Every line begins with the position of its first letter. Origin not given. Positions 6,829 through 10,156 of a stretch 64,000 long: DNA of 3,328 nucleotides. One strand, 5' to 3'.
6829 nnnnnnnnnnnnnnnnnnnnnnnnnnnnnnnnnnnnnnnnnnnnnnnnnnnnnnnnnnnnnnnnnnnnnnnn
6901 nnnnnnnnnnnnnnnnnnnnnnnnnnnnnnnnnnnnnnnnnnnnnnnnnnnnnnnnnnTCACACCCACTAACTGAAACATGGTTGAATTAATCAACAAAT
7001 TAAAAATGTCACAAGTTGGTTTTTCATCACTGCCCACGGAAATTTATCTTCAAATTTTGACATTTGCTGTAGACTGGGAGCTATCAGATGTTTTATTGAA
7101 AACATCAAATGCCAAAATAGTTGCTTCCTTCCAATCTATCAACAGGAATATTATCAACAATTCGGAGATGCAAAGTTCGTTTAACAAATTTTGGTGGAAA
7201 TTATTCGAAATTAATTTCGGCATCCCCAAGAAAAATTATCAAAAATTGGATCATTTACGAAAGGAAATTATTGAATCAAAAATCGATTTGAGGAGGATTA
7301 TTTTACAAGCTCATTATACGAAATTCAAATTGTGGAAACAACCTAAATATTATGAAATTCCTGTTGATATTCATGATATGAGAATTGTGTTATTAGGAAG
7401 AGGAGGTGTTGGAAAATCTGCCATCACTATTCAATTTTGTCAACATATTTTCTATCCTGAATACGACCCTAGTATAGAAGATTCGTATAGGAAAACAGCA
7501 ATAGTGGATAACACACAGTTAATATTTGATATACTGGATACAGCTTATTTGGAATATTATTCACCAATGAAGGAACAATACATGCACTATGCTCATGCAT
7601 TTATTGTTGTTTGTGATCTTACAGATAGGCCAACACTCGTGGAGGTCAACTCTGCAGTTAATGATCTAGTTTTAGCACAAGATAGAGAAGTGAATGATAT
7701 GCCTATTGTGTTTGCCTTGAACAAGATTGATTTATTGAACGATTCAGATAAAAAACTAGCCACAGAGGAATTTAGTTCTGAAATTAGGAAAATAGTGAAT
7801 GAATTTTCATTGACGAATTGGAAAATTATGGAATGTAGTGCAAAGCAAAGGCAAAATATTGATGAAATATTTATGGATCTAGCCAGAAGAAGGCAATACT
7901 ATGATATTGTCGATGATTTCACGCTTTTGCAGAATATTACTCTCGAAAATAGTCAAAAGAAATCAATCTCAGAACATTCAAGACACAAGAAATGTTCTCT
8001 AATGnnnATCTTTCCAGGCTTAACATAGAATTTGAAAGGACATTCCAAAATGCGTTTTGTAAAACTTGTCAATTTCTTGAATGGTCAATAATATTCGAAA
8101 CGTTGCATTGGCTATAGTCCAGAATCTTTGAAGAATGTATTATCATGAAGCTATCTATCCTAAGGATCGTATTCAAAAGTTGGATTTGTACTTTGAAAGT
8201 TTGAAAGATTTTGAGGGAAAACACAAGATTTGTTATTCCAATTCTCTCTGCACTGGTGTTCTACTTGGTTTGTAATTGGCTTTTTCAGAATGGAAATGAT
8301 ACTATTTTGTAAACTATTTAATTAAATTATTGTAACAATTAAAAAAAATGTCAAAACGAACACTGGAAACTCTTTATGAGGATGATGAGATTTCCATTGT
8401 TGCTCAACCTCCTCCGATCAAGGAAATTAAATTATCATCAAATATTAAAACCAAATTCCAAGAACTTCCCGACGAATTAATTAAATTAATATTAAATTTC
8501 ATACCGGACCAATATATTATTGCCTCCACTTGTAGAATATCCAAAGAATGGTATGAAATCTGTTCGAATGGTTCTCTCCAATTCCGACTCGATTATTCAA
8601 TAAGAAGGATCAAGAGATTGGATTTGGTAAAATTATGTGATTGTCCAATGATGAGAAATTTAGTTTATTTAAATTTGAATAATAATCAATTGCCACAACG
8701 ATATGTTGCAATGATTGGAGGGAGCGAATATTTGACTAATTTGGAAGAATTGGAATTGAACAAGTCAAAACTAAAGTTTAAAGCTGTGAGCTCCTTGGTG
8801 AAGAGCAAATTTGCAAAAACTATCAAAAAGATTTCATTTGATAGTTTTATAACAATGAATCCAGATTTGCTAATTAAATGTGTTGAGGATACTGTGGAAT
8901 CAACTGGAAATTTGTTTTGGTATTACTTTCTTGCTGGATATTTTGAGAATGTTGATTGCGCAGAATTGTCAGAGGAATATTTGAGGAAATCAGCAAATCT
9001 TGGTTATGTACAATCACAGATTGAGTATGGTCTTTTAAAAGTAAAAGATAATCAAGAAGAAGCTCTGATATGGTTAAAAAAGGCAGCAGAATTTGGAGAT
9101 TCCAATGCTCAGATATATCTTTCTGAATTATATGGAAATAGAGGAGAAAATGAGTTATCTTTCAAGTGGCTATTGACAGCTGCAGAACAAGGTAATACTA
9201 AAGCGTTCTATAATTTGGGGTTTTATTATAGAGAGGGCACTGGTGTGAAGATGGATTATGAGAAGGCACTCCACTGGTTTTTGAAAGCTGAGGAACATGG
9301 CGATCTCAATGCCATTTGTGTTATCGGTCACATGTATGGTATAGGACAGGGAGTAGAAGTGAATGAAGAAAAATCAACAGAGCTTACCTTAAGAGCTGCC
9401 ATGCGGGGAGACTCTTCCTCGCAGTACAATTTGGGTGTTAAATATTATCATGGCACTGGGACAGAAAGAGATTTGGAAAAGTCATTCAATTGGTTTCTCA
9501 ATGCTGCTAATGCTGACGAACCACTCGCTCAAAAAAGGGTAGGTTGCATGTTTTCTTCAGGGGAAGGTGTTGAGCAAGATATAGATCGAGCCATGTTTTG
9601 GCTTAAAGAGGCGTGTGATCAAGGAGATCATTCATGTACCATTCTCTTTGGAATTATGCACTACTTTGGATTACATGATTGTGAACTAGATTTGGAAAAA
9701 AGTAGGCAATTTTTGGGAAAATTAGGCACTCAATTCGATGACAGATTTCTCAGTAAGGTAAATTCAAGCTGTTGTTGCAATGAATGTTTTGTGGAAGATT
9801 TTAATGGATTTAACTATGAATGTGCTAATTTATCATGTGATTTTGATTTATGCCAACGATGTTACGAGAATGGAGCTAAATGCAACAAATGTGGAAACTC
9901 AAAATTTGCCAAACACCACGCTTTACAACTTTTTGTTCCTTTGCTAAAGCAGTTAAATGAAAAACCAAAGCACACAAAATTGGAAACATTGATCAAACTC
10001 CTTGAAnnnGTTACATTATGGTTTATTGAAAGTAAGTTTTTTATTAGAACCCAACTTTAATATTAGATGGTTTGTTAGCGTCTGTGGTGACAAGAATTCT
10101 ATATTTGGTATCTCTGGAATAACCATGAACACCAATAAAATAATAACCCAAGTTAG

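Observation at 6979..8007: F-box fused to a Ras/Rap-like GTPase carrying substitutions at the catalytic Gly/Gln positions, plus a CAAX box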

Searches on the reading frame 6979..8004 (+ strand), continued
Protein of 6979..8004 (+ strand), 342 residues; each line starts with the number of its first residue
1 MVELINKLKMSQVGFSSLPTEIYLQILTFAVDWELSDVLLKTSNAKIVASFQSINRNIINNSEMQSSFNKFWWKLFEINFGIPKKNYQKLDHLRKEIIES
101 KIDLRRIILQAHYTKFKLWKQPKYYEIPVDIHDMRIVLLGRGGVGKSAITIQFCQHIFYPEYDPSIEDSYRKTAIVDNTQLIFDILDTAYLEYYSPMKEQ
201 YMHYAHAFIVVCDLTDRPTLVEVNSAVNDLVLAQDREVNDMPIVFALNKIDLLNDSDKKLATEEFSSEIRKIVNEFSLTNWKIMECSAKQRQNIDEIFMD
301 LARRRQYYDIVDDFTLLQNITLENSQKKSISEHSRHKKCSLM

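Call 58: search_protein_families(library=pfam, proteins=[P0032, P0034, P0035, P0042, P0043, P0046, P0047, P0055, P0056, P0100], max_evalue=0.001)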
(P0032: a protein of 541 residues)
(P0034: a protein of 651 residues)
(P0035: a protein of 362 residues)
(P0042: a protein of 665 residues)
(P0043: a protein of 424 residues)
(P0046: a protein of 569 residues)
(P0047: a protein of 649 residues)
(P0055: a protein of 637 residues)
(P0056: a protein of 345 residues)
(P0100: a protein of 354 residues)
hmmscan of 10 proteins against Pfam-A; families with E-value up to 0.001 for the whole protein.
P0032 (541 aa): 18 families
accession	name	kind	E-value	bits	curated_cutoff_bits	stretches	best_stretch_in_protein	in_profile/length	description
PF00071.28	Ras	-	1.5e-110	366.5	21.6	4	365-514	4-155/162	Ras family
PF08477.19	Roc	-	1.6e-37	128.8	27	3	364-474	3-119/119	Ras of Complex, Roc, domain of DAPkinase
PF02421.24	FeoB_N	-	3.1e-12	46.7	27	1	415-512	62-153/156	Ferrous iron transport protein B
PF01926.29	MMR_HSR1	-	3.4e-11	43.7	21.9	0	363-472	2-113/113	50S ribosome-binding GTPase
PF03193.22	RsgA_GTPase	-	1.1e-10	42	30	0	436-511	27-100/174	RsgA GTPase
PF00025.27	Arf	-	1.2e-10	41.5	22.3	1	350-510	8-165/174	ADP-ribosylation factor family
PF00009.33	GTP_EFTU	-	3.2e-10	40.3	26.5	1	400-512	61-179/188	Elongation factor Tu GTP binding domain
PF13191.12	AAA_16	-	1.9e-06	28.9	32.6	0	9-28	27-46/167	AAA ATPase domain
PF00931.28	NB-ARC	-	7.6e-06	25.8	23.5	0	4-159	17-165/248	NB-ARC domain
PF05621.17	TniB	-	1.3e-05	25.1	22.4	0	351-388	29-63/189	Bacterial TniB protein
PF00485.24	PRK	-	2.4e-05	24.7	22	0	362-419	1-57/196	Phosphoribulokinase / Uridine kinase family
PF01202.28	SKI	-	6.2e-05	23.6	22.1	0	295-314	5-24/159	Shikimate kinase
PF13401.12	AAA_22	-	6.9e-05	23.6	27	0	8-44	7-37/130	AAA domain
PF03266.21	NTPase_1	-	7e-05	23.2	23.9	0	364-442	3-79/168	NTPase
PF20720.3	nSTAND3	-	0.00012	22.2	27.2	0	185-251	15-80/155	Novel STAND NTPase 3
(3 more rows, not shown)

P0034 (651 aa): 15 families
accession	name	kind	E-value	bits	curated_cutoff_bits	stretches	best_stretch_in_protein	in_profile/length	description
PF00071.28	Ras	-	3.6e-180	592.8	21.6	3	460-619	1-160/162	Ras family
PF08477.19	Roc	-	5.7e-101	333.5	27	3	250-364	1-119/119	Ras of Complex, Roc, domain of DAPkinase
PF00025.27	Arf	-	1.4e-48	165.1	22.3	3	459-617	15-172/174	ADP-ribosylation factor family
PF01926.29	MMR_HSR1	-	2.9e-19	69.7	21.9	2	250-358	1-109/113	50S ribosome-binding GTPase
PF00009.33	GTP_EFTU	-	7.8e-18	65.2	26.5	2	289-407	61-184/188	Elongation factor Tu GTP binding domain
PF04670.18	Gtr1_RagA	-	3.2e-15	56.6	22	2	38-161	1-131/232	Gtr1/RagA G protein conserved region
PF02421.24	FeoB_N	-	2e-13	50.6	27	1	250-401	2-152/156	Ferrous iron transport protein B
PF03193.22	RsgA_GTPase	-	1.1e-10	42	30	0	198-304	60-165/174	RsgA GTPase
PF03029.23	ATP_bind_1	-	9.8e-09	35.8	27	0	272-413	61-207/240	Conserved hypothetical ATP binding protein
PF09439.16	SRPRB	-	2e-08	34.3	25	0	39-107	6-68/178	Signal recognition particle receptor beta subunit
PF16897.10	MMR_HSR1_Xtn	-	1.6e-05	25.3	35.2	0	518-610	18-95/106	C-terminal region of MMR_HSR1 domain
PF05621.17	TniB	-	7.5e-05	22.7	22.4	0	243-271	31-58/189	Bacterial TniB protein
PF10662.15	PduV-EutP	-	0.00011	22.4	21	0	38-79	3-42/143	Ethanolamine utilisation - propanediol utilisation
PF13173.12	AAA_14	-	0.00015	22.2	27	0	40-71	6-28/129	AAA domain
PF13401.12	AAA_22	-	0.00019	22.2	27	0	40-81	9-33/130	AAA domain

P0035 (362 aa): 8 families
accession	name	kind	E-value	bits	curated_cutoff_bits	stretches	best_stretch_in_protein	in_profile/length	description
PF00071.28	Ras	-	2.8e-99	329.8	21.6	2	191-357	1-161/162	Ras family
PF08477.19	Roc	-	1.3e-34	119.4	27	2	191-306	1-119/119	Ras of Complex, Roc, domain of DAPkinase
PF00009.33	GTP_EFTU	-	7e-22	78.4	26.5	2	42-168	62-186/188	Elongation factor Tu GTP binding domain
PF00025.27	Arf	-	4.6e-20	72.2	22.3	2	189-355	14-173/174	ADP-ribosylation factor family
PF01926.29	MMR_HSR1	-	3.4e-10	40.5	21.9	1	4-116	2-113/113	50S ribosome-binding GTPase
PF03193.22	RsgA_GTPase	-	6.4e-09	36.3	30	0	6-62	111-171/174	RsgA GTPase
PF16897.10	MMR_HSR1_Xtn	-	4.9e-07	30.1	35.2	0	104-169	52-105/106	C-terminal region of MMR_HSR1 domain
PF24883.2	NPHP3_N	-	0.00027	21.6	24.8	0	139-174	50-85/164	Nephrocystin 3, N-terminal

P0042 (665 aa): 26 families (the best 25 are shown)
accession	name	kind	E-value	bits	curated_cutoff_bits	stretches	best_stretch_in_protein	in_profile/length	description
PF00071.28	Ras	-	3.8e-197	648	21.6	4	169-331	1-161/162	Ras family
PF08477.19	Roc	-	1.3e-109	361.4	27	4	169-285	1-119/119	Ras of Complex, Roc, domain of DAPkinase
PF00025.27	Arf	-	4e-52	176.6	22.3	4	10-135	13-135/174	ADP-ribosylation factor family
PF01926.29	MMR_HSR1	-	1.6e-21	77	21.9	3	345-446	2-104/113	50S ribosome-binding GTPase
PF00009.33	GTP_EFTU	-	1.3e-16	61.2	26.5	1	200-329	51-185/188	Elongation factor Tu GTP binding domain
PF03193.22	RsgA_GTPase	-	4e-15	56.5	30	1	86-190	26-129/174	RsgA GTPase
PF04670.18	Gtr1_RagA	-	9.2e-15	55.1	22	1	169-286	1-123/232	Gtr1/RagA G protein conserved region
PF13191.12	AAA_16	-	7.1e-10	40.1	32.6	0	14-41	27-51/167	AAA ATPase domain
PF13479.12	AAA_24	-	1.3e-08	35.4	27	0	12-60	3-43/195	AAA domain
PF13555.12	AAA_29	-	1e-07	32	27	0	13-28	24-39/61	P-loop containing region of AAA domain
PF13401.12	AAA_22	-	6.3e-07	30.2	27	0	14-50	8-44/130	AAA domain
PF02421.24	FeoB_N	-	9.1e-07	29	27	0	344-366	2-24/156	Ferrous iron transport protein B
PF00005.33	ABC_tran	-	1.4e-06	29.4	25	0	13-34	13-34/137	ABC transporter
PF07728.20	AAA_5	-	2.6e-06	27.9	22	0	170-191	2-23/139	AAA domain (dynein-related subfamily)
PF00493.29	MCM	-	3.1e-06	26.9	23.3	0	11-33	57-79/224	MCM P-loop domain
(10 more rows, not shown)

P0043 (424 aa): 8 families
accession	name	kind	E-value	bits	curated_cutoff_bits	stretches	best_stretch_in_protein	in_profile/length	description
PF00071.28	Ras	-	2.4e-85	284.5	21.6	2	206-387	1-161/162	Ras family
PF08477.19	Roc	-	4.3e-31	108.1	27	2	206-320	1-119/119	Ras of Complex, Roc, domain of DAPkinase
PF00025.27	Arf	-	4.1e-13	49.6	22.3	2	202-328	12-134/174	ADP-ribosylation factor family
PF00009.33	GTP_EFTU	-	5.8e-13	49.3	26.5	2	45-167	61-186/188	Elongation factor Tu GTP binding domain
PF01926.29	MMR_HSR1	-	1.4e-08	35.3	21.9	0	15-119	10-113/113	50S ribosome-binding GTPase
PF03193.22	RsgA_GTPase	-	2.5e-06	27.8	30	0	81-164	27-105/174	RsgA GTPase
PF00503.26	G-alpha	-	3.1e-06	27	48.8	0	187-222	4-39/333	G-protein alpha subunit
PF03029.23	ATP_bind_1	-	2e-05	24.9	27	0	51-132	89-177/240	Conserved hypothetical ATP binding protein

P0046 (569 aa): 21 families
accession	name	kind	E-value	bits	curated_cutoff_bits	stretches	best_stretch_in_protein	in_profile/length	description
PF00071.28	Ras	-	4.6e-157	517.7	21.6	3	12-171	1-160/162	Ras family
PF08477.19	Roc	-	6.4e-100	330.1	27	3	423-537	1-119/119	Ras of Complex, Roc, domain of DAPkinase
PF00025.27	Arf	-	8.2e-49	165.9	22.3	3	10-170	14-173/174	ADP-ribosylation factor family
PF01926.29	MMR_HSR1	-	1.5e-24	86.7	21.9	3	424-535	2-113/113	50S ribosome-binding GTPase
PF04670.18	Gtr1_RagA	-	8.1e-21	74.9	22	1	218-337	1-125/232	Gtr1/RagA G protein conserved region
PF00009.33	GTP_EFTU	-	7.4e-16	58.7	26.5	1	455-544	54-139/188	Elongation factor Tu GTP binding domain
PF03193.22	RsgA_GTPase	-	1.5e-13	51.4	30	0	219-239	109-129/174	RsgA GTPase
PF09439.16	SRPRB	-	1.7e-11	44.3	25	1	10-132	3-126/178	Signal recognition particle receptor beta subunit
PF03029.23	ATP_bind_1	-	1.2e-07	32.3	27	0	447-545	63-172/240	Conserved hypothetical ATP binding protein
PF13191.12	AAA_16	-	1.3e-06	29.4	32.6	0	219-329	27-104/167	AAA ATPase domain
PF05621.17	TniB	-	4.8e-06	26.6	22.4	0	423-448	37-62/189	Bacterial TniB protein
PF13479.12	AAA_24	-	9.9e-06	26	27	0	217-266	3-45/195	AAA domain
PF13555.12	AAA_29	-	2.7e-05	24.3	27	0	12-27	24-39/61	P-loop containing region of AAA domain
PF00493.29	MCM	-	3.4e-05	23.5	23.3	0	410-442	45-78/224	MCM P-loop domain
PF13401.12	AAA_22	-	5.6e-05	23.9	27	0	12-36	7-31/130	AAA domain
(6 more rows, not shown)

P0047 (649 aa): 21 families
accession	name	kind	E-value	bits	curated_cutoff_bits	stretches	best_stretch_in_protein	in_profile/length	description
PF00071.28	Ras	-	9e-144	474.5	21.6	3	46-206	1-161/162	Ras family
PF08477.19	Roc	-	8.1e-94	310.4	27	3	46-160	1-119/119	Ras of Complex, Roc, domain of DAPkinase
PF00025.27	Arf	-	7.5e-50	169.2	22.3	3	45-204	15-173/174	ADP-ribosylation factor family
PF01926.29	MMR_HSR1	-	2.4e-23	82.9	21.9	2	471-582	2-113/113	50S ribosome-binding GTPase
PF00009.33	GTP_EFTU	-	2.1e-19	70.3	26.5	2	85-203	61-184/188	Elongation factor Tu GTP binding domain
PF03193.22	RsgA_GTPase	-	1.4e-12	48.2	30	0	471-490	109-128/174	RsgA GTPase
PF04670.18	Gtr1_RagA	-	2.5e-12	47.2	22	1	256-374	1-126/232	Gtr1/RagA G protein conserved region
PF09439.16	SRPRB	-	9e-10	38.6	25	1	256-370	5-120/178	Signal recognition particle receptor beta subunit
PF13401.12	AAA_22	-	1.3e-08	35.7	27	0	471-492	8-29/130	AAA domain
PF13479.12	AAA_24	-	2.3e-06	28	27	0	470-494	4-28/195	AAA domain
PF13555.12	AAA_29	-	4.7e-06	26.7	27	0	471-485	25-39/61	P-loop containing region of AAA domain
PF02421.24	FeoB_N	-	6.1e-06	26.3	27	0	256-400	2-146/156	Ferrous iron transport protein B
PF00735.24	Septin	-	1.4e-05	24.9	26.2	0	252-282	2-32/280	Septin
PF00493.29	MCM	-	1.6e-05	24.6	23.3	0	228-295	30-98/224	MCM P-loop domain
PF00350.29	Dynamin_N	-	2.5e-05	24.8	27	0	257-280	1-24/168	Dynamin family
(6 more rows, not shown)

P0055 (637 aa): 9 families
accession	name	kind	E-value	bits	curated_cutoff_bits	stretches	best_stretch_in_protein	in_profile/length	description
PF00071.28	Ras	-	1.3e-58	197.6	21.6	1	459-617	1-159/162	Ras family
PF08477.19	Roc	-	4.3e-21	75.8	27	1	459-573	1-119/119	Ras of Complex, Roc, domain of DAPkinase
PF00025.27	Arf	-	8.8e-10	38.8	22.3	1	449-592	6-145/174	ADP-ribosylation factor family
PF00092.34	VWA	-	1.7e-07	32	23.8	1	142-320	1-171/174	von Willebrand factor type A domain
PF25106.1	VWA_4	-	9.3e-07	29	27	1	144-236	3-89/169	von Willebrand factor A domain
PF00240.29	ubiquitin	-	5.6e-05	23.3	25.4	1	32-99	3-70/72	Ubiquitin family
PF01926.29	MMR_HSR1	-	0.00021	21.8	21.9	1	460-571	2-113/113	50S ribosome-binding GTPase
PF00009.33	GTP_EFTU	-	0.00046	20.3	26.5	0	497-586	61-145/188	Elongation factor Tu GTP binding domain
PF13519.12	VWA_2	-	0.00063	20.8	27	0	143-253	1-105/107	von Willebrand factor type A domain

P0056 (345 aa): 4 families
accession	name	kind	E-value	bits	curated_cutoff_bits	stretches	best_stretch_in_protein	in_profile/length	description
PF00071.28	Ras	-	1e-46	158.9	21.6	1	178-338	1-161/162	Ras family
PF08477.19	Roc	-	3.4e-13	50.3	27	1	178-292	1-119/119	Ras of Complex, Roc, domain of DAPkinase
PF00025.27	Arf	-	2.8e-06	27.3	22.3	1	174-335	12-172/174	ADP-ribosylation factor family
PF00009.33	GTP_EFTU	-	0.00046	20.3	26.5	1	217-337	62-186/188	Elongation factor Tu GTP binding domain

P0100 (354 aa): 6 families
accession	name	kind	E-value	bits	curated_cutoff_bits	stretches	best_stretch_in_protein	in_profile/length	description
PF00071.28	Ras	-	5.1e-60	202.2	21.6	1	171-330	1-161/162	Ras family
PF08477.19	Roc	-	3.1e-21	76.2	27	1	171-285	1-119/119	Ras of Complex, Roc, domain of DAPkinase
PF00025.27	Arf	-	5.7e-09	36.1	22.3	1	166-328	11-173/174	ADP-ribosylation factor family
PF00009.33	GTP_EFTU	-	8.1e-08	32.5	26.5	1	209-328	61-185/188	Elongation factor Tu GTP binding domain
PF01926.29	MMR_HSR1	-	4.3e-06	27.2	21.9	1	172-283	2-113/113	50S ribosome-binding GTPase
PF03193.22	RsgA_GTPase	-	1.9e-05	25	30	0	272-320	51-99/174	RsgA GTPase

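Call 67: list_cluster_members(proteins=[P0001, P0038, P0039, P0030])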
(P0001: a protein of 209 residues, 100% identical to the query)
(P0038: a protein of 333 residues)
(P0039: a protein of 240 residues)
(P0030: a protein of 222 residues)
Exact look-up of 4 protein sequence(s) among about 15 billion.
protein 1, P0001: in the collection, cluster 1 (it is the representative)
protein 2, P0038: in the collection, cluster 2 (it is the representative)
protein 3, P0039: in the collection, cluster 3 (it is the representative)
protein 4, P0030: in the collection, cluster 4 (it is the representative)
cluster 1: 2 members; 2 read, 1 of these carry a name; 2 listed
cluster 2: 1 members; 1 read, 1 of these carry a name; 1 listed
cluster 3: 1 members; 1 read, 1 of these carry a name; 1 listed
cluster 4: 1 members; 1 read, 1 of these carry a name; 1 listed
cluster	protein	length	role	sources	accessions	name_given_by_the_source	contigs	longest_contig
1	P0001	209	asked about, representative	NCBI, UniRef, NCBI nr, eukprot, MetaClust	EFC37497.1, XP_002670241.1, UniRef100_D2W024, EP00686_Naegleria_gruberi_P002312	ras family small GTPase [Naegleria gruberi] | Ras family small GTPase n=1 Tax=Naegleria gruberi TaxID=5762 RepID=D2W024_NAEGR | XP_002670241.1 ras family small GTPase [Naegleria gruberi strain NEG-M]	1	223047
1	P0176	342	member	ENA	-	-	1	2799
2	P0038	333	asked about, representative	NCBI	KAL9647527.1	hypothetical protein ABK040_006886 [Willaertia magna]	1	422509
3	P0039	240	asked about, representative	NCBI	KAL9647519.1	hypothetical protein ABK040_006878 [Willaertia magna]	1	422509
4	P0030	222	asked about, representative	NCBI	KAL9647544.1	hypothetical protein ABK040_006900 [Willaertia magna]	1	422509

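Call 69: find_encoding_contigs(protein=P0176, flank=3000, max_places=3)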
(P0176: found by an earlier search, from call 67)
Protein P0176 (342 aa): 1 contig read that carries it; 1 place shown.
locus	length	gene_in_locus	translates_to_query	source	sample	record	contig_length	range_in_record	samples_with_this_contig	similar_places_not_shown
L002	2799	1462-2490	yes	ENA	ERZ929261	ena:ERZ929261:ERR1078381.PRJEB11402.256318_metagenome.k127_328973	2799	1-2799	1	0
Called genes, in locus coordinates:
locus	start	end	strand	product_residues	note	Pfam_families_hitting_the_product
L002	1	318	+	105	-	?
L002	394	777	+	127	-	-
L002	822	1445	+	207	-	-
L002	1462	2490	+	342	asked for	PF03193:RsgA_GTPase (faint), PF00025:Arf, PF00071:Ras, PF08477:Roc, PF00009:GTP_EFTU (weak)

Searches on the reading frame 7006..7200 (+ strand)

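Call 9: search_protein_families(library=pfam, proteins=[window:7006-7200:+], max_evalue=10)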
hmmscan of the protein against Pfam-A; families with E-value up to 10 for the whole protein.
window:7006-7200:+ (65 aa): 1 family
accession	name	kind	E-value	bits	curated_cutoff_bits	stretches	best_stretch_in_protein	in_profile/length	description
PF12937.12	F-box-like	-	0.16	12.2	24.3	1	6-21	1-16/47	F-box-like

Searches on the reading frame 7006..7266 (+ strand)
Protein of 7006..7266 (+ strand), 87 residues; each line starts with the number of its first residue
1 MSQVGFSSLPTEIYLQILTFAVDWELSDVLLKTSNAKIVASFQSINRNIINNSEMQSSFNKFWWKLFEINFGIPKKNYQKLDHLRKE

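Call 18: search_protein_families(library=pfam, proteins=[window:7006-7266:+], max_evalue=10)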
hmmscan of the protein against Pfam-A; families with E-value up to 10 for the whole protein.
seq(87 aa): 0 families

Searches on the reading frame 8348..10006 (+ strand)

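Call 4: search_protein_families(library=pfam, proteins=[window:8348-10006:+], max_evalue=1)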
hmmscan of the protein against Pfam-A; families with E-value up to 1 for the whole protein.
window:8348-10006:+ (553 aa): 5 families
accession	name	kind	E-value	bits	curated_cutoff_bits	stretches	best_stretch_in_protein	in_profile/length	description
PF08238.18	Sel1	-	6.8e-40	134.5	30.7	6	392-427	1-36/36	Sel1 repeat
PF12937.12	F-box-like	-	0.00026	21.2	24.3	1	37-82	1-45/47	F-box-like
PF00646.38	F-box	-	0.00033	20.9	20.5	1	38-74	2-37/43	F-box domain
PF12799.13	LRR_4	-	0.12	13.2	27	1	104-141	2-35/44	Leucine Rich repeats (2 copies)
PF00569.23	ZZ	-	0.24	11.7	21.4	1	476-508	6-37/45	Zinc finger, ZZ type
